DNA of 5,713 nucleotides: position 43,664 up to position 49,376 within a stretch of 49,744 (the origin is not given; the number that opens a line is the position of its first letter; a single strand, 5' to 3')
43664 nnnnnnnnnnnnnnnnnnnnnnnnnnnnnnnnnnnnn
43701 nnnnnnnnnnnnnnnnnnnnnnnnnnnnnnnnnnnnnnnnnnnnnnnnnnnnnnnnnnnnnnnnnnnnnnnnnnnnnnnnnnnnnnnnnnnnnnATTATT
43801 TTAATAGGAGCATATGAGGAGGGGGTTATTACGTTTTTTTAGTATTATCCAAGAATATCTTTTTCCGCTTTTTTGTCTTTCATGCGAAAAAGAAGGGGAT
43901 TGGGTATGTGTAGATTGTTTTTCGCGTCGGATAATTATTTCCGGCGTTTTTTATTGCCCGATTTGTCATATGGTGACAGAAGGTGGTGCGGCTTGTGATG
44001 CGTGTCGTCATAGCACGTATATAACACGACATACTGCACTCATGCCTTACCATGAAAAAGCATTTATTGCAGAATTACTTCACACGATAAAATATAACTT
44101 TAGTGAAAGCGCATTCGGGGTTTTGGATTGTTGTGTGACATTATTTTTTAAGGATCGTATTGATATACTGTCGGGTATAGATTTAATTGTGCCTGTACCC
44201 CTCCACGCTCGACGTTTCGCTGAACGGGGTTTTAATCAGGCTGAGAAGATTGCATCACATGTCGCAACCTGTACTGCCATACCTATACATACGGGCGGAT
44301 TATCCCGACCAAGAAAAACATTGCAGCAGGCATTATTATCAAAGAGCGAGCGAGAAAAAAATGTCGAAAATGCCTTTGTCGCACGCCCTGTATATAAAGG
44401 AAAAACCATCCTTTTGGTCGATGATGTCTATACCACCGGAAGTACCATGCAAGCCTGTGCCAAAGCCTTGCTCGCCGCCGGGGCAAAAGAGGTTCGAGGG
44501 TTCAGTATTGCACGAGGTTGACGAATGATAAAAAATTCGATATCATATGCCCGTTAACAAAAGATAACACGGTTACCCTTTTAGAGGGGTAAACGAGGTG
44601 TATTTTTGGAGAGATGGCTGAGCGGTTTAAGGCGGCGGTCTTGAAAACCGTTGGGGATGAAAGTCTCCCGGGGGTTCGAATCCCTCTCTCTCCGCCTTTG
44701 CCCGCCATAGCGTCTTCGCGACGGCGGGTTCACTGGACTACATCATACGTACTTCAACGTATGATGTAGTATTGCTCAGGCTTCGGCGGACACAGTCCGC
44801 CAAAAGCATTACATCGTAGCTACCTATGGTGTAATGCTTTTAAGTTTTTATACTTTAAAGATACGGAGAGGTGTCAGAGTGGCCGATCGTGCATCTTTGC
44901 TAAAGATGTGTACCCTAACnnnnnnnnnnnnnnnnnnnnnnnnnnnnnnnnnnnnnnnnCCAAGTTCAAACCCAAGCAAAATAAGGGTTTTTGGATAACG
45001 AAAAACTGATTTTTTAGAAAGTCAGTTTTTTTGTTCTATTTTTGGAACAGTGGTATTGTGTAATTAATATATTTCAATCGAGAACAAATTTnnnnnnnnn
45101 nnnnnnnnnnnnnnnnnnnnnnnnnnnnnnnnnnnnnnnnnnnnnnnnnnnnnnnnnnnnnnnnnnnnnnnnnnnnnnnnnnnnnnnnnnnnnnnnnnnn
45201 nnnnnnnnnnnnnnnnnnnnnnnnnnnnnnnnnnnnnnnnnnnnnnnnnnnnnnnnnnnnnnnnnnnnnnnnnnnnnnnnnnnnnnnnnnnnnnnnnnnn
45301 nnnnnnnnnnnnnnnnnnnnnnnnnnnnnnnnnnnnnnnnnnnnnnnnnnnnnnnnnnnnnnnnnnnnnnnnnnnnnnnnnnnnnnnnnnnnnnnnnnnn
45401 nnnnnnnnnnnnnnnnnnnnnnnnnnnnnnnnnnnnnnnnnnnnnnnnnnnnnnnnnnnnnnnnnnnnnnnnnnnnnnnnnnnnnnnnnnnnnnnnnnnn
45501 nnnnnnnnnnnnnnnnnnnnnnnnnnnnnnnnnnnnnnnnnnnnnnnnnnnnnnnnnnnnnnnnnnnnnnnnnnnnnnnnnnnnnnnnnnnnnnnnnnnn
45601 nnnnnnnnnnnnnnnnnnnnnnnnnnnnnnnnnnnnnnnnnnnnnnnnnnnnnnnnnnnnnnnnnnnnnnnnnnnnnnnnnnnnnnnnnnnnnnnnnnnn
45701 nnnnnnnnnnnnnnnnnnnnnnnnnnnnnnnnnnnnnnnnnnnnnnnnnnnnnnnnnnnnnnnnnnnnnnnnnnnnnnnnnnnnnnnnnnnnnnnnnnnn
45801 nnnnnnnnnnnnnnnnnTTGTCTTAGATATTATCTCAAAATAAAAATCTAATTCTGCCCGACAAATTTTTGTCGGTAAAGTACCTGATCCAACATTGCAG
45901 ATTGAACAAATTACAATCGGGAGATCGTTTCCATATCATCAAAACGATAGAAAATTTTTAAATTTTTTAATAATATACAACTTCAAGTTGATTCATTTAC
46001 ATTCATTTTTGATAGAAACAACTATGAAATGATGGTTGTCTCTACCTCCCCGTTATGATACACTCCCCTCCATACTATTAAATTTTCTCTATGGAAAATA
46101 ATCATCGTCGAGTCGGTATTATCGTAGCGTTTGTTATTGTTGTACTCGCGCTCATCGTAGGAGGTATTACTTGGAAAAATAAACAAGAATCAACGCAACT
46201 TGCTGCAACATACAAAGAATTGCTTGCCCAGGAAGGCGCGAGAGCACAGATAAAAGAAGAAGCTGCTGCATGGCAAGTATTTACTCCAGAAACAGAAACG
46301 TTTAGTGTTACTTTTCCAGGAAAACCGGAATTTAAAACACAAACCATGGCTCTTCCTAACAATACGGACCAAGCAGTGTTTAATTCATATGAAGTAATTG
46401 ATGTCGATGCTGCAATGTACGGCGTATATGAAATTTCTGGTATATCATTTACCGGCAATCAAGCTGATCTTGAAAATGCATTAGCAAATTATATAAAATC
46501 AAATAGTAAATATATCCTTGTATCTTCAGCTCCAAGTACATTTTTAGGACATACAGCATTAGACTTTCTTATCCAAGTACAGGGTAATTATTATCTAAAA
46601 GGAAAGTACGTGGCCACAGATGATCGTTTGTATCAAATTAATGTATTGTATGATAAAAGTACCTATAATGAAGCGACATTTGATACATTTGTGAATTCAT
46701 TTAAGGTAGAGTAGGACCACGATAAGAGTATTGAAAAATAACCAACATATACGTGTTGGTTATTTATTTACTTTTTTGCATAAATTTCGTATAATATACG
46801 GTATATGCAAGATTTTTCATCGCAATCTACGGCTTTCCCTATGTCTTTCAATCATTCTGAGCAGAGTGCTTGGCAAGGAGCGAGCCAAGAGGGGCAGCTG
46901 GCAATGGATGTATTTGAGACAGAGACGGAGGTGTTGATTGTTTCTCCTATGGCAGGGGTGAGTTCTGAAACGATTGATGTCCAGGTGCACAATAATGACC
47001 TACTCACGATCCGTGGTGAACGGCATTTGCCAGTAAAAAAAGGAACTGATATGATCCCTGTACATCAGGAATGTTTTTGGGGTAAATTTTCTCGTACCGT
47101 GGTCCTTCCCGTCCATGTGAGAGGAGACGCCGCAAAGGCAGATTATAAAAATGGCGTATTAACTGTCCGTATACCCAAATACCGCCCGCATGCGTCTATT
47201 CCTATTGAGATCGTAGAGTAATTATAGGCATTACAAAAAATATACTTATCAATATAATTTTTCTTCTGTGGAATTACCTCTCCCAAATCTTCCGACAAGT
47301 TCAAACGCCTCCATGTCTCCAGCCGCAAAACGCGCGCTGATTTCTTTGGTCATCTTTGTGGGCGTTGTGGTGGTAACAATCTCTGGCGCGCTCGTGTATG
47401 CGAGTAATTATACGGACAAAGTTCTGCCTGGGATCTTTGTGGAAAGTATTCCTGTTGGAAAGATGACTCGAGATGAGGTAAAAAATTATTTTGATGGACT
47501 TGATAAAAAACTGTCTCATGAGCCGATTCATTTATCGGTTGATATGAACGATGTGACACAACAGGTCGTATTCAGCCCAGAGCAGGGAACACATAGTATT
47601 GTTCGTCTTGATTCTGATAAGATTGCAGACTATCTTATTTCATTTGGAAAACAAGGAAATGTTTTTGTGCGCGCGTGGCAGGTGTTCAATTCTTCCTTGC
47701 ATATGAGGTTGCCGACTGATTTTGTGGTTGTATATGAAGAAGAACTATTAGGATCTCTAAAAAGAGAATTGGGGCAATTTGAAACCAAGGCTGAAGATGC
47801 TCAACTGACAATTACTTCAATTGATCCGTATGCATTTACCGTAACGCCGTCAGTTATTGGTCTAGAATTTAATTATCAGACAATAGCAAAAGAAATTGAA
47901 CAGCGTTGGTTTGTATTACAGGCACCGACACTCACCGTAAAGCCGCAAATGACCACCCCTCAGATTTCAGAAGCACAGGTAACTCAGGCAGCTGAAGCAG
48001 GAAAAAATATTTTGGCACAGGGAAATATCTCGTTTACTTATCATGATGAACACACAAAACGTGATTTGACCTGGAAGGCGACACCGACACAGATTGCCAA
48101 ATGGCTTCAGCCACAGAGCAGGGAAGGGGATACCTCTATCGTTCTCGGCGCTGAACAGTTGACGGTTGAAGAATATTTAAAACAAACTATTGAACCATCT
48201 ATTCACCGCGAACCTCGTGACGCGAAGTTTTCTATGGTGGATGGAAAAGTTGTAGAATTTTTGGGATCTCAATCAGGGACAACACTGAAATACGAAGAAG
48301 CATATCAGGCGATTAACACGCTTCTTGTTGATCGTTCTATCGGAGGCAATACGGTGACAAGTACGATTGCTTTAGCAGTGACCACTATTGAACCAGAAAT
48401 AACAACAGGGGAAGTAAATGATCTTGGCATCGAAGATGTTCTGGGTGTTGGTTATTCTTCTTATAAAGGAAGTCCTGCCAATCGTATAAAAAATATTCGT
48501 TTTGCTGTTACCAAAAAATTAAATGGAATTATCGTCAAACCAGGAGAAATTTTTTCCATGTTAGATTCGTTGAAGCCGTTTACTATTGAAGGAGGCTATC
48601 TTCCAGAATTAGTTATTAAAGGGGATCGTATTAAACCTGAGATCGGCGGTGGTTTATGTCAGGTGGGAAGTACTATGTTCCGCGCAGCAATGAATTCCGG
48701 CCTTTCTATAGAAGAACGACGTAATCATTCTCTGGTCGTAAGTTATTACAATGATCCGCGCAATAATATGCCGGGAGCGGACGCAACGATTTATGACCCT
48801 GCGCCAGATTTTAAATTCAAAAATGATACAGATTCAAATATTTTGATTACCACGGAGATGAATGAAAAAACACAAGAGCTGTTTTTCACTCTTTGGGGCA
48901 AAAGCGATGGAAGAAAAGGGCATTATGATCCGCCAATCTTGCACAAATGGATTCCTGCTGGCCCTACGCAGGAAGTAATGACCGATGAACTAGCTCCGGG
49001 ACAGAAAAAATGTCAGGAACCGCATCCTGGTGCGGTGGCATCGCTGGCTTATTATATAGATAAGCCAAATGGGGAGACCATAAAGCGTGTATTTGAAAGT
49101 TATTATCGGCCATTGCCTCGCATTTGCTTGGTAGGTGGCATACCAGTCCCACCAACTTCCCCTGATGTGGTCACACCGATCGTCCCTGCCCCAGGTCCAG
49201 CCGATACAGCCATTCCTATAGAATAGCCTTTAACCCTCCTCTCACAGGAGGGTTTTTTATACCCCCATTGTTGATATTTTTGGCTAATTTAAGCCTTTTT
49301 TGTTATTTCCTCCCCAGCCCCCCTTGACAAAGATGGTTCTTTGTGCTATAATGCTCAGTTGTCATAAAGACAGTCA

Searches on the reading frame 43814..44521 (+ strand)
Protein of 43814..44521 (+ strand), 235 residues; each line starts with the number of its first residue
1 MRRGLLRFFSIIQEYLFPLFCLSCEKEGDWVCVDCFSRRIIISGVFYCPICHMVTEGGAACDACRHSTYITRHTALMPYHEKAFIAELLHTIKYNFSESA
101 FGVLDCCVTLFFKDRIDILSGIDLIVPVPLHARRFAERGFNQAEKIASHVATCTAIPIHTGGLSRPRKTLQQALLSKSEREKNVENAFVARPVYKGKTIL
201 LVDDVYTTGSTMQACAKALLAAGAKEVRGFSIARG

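Call 8: search_protein_families(library=pfam, proteins=[window:43814-44521:+], max_evalue=0.01)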
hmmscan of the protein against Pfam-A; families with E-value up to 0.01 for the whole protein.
window:43814-44521:+ (235 aa): 2 families
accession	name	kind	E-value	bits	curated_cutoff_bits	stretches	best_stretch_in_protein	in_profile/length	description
PF00156.33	Pribosyltran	-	7.1e-10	38.8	26.3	1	173-228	56-119/158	Phosphoribosyl transferase domain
PF18912.6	DZR_2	-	0.00049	20.3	27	0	14-65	3-56/56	Double zinc ribbon domain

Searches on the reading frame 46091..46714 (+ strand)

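Call 8: search_protein_families(library=pfam, proteins=[window:46091-46714:+], max_evalue=0.01)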
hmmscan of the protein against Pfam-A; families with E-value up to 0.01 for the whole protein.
window:46091-46714:+ (207 aa): 1 family
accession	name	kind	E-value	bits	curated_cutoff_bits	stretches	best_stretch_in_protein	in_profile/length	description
PF18933.6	PsbP_2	-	2.6e-07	31.3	27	1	11-206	3-184/184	PsbP-like protein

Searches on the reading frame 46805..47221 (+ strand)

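Call 8: search_protein_families(library=pfam, proteins=[window:46805-47221:+], max_evalue=0.01)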
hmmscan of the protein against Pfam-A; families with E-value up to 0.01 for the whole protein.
window:46805-47221:+ (138 aa): 2 families
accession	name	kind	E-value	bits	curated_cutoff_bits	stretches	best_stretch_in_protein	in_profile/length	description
PF00011.27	HSP20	-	6.1e-14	52.4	20.8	1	37-132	3-97/102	Hsp20/alpha crystallin family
PF17886.7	ArsA_HSP20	-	1.2e-05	25.3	22.5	1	48-122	9-62/63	HSP20-like domain found in ArsA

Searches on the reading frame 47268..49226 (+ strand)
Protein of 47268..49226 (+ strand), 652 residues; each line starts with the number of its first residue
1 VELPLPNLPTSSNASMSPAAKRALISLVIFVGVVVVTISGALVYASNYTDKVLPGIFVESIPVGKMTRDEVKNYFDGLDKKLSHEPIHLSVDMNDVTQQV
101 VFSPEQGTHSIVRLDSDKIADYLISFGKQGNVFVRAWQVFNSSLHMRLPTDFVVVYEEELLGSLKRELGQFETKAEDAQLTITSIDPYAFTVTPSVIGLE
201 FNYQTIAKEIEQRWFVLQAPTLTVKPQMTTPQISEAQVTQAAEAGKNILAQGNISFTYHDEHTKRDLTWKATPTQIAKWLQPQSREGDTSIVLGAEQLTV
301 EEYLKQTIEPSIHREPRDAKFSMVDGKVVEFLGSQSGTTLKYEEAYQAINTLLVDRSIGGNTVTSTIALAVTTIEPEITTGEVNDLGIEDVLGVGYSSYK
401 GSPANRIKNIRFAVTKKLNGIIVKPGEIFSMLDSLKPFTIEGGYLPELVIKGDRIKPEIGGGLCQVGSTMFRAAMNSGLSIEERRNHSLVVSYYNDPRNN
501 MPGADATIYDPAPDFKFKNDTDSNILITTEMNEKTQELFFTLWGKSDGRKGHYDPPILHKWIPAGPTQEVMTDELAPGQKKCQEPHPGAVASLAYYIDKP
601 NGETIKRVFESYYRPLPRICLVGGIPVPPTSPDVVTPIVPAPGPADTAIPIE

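Call 8: search_protein_families(library=pfam, proteins=[window:47268-49226:+], max_evalue=0.01)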
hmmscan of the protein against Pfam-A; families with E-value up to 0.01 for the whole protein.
window:47268-49226:+ (652 aa): 3 families
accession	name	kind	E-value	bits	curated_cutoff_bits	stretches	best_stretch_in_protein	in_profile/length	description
PF04294.18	VanW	-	4.6e-36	123.6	27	1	405-535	1-124/130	VanW like protein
PF12229.13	PG_binding_4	-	3.6e-08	34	22.1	0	299-352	56-107/117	Putative peptidoglycan binding domain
PF18696.7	SMP_C2CD2L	-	0.0076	16.6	26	0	170-240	62-134/152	Synaptotagmin-like, mitochondrial and lipid-binding domain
